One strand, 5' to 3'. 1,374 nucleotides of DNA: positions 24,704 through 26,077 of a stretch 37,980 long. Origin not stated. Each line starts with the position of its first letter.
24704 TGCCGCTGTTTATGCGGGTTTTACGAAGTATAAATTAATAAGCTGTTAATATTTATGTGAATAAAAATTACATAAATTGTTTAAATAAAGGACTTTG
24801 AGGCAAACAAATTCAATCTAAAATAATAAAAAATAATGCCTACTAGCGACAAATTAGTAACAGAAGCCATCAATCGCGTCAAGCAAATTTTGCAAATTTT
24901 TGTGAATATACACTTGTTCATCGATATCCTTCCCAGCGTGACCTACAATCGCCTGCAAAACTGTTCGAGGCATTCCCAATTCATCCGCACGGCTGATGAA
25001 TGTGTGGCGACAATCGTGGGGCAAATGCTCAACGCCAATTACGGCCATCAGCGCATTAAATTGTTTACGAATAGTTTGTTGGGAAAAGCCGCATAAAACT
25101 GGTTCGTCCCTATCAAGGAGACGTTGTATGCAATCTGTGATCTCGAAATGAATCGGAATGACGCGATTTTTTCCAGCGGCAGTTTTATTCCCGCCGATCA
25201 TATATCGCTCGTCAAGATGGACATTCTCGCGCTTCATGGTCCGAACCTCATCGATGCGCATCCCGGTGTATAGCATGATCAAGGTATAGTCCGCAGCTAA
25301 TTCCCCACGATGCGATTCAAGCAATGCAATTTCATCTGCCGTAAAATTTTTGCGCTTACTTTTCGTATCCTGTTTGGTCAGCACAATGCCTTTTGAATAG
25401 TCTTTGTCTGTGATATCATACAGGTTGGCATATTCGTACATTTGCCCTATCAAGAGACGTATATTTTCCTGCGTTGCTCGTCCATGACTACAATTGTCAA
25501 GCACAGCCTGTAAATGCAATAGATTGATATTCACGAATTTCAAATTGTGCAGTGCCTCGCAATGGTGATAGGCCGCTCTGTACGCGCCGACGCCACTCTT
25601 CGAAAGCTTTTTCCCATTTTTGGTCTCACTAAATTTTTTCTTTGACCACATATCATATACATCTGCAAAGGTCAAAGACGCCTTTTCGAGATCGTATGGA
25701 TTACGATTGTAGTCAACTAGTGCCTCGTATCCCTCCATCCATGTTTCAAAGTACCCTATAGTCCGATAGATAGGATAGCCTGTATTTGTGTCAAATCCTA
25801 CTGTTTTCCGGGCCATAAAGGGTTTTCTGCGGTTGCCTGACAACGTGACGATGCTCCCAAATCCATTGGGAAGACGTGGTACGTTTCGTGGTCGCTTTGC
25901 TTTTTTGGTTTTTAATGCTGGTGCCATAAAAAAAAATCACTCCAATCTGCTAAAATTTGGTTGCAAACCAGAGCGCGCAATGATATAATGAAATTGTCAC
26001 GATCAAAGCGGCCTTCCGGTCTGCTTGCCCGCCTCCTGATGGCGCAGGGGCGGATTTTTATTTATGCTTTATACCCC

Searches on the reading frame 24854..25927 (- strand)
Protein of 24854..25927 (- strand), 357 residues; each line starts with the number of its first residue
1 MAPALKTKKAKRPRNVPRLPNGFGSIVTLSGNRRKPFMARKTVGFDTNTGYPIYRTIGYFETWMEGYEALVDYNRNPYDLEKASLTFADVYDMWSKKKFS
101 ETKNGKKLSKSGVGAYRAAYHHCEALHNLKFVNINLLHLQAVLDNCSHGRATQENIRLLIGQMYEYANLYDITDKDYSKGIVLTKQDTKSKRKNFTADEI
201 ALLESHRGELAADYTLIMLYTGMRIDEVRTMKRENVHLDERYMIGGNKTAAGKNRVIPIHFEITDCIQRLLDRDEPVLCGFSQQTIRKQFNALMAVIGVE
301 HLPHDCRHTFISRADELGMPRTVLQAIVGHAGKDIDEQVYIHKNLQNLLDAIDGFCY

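Call 6: search_protein_families(library=pfam, proteins=[window:24854-25927:-], max_evalue=0.1)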
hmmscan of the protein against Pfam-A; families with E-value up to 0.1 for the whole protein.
window:24854-25927:- (357 aa): 2 families
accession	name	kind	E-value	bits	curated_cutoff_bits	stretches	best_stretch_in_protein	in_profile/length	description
PF00589.27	Phage_integrase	-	4.1e-16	59.7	27.1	1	214-344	27-169/172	Phage integrase family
PF16795.10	Phage_integr_3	-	0.074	13.4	27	0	307-343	111-147/161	Archaeal phage integrase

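Call 7: search_protein_families(library=phrogs, proteins=[window:24854-25927:-], max_evalue=0.01)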
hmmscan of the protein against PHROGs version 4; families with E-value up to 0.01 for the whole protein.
window:24854-25927:- (357 aa): 3 families
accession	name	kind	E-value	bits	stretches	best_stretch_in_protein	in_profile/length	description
phrog_1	-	integration and excision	3.2e-41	143.3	1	8-353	99-445/611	integrase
phrog_216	-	integration and excision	1.4e-17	64.8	1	162-352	24-233/301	integrase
phrog_7685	-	integration and excision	0.00045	20.9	1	282-343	163-223/240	integrase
